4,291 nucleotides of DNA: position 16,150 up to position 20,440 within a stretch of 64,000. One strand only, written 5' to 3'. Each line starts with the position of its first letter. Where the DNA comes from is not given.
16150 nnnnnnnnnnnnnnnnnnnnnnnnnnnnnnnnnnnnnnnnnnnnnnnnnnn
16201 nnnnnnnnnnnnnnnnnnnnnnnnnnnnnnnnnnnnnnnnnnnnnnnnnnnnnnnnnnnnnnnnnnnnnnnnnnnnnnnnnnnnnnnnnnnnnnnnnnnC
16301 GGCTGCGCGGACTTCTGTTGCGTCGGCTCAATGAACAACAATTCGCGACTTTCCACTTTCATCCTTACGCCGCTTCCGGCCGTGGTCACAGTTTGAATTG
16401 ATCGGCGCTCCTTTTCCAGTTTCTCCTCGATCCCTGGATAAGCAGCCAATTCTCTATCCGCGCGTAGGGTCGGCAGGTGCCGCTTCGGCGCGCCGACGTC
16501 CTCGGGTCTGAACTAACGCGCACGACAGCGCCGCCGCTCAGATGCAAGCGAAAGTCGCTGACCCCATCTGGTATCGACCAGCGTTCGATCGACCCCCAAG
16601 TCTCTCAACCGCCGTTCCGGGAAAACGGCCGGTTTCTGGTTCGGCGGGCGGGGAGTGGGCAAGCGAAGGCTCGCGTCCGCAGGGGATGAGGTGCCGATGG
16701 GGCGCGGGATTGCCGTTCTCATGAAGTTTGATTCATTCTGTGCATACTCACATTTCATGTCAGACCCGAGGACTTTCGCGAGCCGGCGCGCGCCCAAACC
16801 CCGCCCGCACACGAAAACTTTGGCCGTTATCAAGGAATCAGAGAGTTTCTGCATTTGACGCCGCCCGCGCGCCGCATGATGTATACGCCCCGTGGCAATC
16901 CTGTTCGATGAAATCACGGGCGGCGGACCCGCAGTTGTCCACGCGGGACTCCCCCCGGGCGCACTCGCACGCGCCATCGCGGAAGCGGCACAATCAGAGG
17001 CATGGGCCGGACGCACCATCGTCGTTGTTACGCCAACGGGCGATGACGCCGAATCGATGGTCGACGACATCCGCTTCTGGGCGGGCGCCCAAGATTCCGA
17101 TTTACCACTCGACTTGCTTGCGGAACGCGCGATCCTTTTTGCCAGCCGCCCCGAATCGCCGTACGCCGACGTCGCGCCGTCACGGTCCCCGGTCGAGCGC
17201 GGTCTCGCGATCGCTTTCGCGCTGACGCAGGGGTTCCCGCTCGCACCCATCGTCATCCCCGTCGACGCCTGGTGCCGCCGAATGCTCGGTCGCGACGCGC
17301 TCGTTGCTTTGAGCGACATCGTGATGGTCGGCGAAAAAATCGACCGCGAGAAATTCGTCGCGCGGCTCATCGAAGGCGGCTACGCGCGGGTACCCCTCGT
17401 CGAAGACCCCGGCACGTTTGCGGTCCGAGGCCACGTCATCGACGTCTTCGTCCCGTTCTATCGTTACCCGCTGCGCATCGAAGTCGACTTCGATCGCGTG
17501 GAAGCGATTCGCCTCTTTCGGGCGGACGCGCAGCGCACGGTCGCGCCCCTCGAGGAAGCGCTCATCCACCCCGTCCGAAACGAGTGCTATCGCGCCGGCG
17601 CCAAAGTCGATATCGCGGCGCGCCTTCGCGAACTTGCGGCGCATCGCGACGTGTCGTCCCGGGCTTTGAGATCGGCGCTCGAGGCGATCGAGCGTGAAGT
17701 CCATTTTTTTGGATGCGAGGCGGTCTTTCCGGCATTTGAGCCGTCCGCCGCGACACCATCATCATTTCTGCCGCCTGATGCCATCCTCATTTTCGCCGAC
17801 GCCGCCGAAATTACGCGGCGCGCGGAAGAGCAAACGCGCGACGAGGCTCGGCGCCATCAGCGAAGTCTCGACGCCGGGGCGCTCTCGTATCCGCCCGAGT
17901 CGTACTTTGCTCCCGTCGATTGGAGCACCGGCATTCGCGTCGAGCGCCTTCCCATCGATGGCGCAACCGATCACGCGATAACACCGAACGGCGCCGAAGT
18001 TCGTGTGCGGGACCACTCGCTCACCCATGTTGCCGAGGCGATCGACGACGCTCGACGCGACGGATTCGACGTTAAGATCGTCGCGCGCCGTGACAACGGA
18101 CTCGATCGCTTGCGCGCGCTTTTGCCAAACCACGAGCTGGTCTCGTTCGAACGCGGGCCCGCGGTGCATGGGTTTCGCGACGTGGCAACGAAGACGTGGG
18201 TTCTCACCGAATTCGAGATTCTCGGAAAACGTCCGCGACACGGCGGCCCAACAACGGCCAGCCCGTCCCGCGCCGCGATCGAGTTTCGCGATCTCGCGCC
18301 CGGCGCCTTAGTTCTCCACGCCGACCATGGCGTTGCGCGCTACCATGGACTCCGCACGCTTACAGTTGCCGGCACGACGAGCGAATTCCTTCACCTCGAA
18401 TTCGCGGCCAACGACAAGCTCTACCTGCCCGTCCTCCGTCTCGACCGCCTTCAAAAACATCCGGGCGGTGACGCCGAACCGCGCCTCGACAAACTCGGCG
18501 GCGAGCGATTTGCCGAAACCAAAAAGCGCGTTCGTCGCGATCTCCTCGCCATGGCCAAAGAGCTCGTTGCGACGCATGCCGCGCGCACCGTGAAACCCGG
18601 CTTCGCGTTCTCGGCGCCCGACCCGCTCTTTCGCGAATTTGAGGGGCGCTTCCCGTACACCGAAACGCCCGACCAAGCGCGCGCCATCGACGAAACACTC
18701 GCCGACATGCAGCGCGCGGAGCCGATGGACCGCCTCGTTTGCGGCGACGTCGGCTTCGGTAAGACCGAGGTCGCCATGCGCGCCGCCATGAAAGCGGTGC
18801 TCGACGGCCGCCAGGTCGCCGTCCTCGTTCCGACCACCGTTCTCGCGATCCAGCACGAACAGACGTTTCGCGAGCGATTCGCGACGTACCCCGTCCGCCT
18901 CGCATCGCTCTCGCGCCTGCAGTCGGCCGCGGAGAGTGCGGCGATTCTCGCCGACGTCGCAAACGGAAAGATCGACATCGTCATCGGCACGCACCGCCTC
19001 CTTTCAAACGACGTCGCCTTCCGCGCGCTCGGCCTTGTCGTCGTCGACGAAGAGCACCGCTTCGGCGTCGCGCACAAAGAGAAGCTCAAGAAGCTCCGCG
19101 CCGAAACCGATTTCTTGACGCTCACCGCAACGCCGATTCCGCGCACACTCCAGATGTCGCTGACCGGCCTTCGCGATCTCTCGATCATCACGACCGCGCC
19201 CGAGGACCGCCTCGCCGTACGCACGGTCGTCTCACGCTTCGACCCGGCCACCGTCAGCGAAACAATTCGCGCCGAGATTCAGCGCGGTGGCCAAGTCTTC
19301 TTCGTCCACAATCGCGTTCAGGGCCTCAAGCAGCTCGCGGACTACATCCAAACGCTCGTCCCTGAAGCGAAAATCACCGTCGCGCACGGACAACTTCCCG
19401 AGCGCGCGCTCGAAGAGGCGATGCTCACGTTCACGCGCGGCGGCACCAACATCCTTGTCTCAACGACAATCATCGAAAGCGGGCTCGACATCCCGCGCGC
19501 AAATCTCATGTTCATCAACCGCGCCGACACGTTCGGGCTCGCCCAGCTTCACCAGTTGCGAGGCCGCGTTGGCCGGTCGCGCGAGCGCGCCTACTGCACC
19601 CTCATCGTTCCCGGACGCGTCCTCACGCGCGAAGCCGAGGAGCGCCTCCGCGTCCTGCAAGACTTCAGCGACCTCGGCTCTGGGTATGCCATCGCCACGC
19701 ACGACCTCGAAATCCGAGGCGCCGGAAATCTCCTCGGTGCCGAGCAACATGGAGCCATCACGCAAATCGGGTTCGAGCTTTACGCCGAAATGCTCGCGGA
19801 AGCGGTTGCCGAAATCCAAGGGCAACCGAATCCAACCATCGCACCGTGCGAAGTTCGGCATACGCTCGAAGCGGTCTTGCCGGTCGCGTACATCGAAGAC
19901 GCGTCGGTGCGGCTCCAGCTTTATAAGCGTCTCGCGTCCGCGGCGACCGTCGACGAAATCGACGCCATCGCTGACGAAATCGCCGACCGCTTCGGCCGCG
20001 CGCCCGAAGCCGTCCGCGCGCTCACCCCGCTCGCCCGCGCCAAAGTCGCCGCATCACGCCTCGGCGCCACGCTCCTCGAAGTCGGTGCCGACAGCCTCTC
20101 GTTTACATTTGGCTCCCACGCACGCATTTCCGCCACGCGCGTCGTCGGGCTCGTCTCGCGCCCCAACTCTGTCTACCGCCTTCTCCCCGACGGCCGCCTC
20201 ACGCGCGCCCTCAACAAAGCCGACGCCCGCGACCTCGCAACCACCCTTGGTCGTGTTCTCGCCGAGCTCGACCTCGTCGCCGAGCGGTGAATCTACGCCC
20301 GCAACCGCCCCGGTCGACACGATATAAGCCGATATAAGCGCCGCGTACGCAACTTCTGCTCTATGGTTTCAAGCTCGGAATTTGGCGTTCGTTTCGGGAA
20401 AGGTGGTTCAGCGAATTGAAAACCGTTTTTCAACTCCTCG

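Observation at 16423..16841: Conserved, hairpin-rich ~420-nt non-coding element (copy A of two)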

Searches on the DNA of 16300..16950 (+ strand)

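Call 7: search_rna_families(source=window, start=16300, end=16950, threshold=evalue, max_evalue=10)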
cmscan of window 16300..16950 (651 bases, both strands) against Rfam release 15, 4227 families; matches with E-value up to 10: 2.
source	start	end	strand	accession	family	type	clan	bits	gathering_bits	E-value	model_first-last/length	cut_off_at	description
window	16872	16928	+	RF01150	sR11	Gene; snRNA; snoRNA; CD-box;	-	13.8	39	6.2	1-57/57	no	Small nucleolar RNA sR11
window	16769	16816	-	RF00464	mir-92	Gene; miRNA;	CL00137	13.5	47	3.5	1-80/80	no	mir-92 microRNA precursor family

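Call 45: search_dna_similar(query=window:16423-16860:+, collection=plasmids, mode=distant, max_evalue=0.001)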
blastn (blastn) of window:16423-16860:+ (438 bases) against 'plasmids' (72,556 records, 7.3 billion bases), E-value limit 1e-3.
No match.

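Call 46: search_dna_similar(query=window:16423-16860:+, collection=phages, mode=distant, max_evalue=0.001)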
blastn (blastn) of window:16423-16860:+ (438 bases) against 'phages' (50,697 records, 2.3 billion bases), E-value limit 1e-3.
No match.

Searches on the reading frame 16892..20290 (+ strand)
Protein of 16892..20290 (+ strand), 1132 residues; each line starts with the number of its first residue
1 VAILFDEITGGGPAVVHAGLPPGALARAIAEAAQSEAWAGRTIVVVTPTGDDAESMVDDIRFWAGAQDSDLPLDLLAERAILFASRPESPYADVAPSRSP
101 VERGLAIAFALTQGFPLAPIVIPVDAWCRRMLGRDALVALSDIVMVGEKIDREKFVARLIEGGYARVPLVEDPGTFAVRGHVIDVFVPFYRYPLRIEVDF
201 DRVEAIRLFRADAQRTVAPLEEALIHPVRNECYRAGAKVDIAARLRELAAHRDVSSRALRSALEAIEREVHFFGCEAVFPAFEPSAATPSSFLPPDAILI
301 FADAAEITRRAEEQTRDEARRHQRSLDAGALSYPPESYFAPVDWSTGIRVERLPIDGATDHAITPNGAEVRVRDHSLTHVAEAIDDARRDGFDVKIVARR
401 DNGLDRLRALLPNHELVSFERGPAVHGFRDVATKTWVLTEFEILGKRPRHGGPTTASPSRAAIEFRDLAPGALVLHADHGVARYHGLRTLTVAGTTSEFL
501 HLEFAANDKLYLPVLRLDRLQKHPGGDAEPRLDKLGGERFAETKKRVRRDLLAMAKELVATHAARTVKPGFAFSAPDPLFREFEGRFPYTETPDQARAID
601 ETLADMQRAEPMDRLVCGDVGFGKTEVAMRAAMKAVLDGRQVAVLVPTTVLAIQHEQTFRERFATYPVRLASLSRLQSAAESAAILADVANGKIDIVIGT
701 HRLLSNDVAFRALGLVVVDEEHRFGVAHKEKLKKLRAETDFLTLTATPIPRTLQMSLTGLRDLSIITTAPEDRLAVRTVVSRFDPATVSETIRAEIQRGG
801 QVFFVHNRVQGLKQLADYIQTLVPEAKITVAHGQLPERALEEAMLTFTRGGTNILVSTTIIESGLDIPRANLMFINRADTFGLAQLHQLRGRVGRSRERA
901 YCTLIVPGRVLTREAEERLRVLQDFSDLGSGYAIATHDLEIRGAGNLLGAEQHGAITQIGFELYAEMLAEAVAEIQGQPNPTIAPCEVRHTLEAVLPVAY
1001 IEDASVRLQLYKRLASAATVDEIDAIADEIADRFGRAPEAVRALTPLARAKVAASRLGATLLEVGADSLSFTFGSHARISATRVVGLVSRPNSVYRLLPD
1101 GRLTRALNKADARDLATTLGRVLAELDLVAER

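Call 14: search_protein_families(library=pfam, proteins=[window:16892-20290:+], max_evalue=0.01)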
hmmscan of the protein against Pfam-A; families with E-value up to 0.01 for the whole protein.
window:16892-20290:+ (1132 aa): 8 families
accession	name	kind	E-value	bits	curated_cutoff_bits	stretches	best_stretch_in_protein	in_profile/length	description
PF00270.35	DEAD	-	5.5e-26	91.7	26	1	592-754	1-165/167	DEAD/DEAH box helicase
PF03461.20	TRCF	-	3.9e-21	75.6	25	1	992-1082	3-93/95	TRCF domain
PF00271.37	Helicase_C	-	1.6e-19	70.6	23.5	1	792-896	10-109/110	Helicase conserved C-terminal domain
PF17757.6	UvrB_inter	-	1.4e-18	67.2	22.9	1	145-229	4-89/91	UvrB interaction domain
PF02559.22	CarD_TRCF_RID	-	2.4e-14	53.6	23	1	468-522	1-55/57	CarD-like/TRCF RID domain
PF04851.21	ResIII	-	8e-11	42.6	22.5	1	592-748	5-162/164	Type III restriction enzyme, res subunit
PF22590.2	Cas3-like_C_2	-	2.3e-06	28.2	27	1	799-897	2-105/106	CRISPR-associated nuclease/helicase Cas3, C-terminal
PF14814.11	UB2H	-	0.0047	17.4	27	0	146-189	3-46/85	Bifunctional transglycosylase second domain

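Call 29: find_encoding_contigs(protein=window:16892-20290:+, flank=10000, max_places=10)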
Protein window:16892-20290:+ (1132 aa): no gene with exactly this product is on record in the collection.
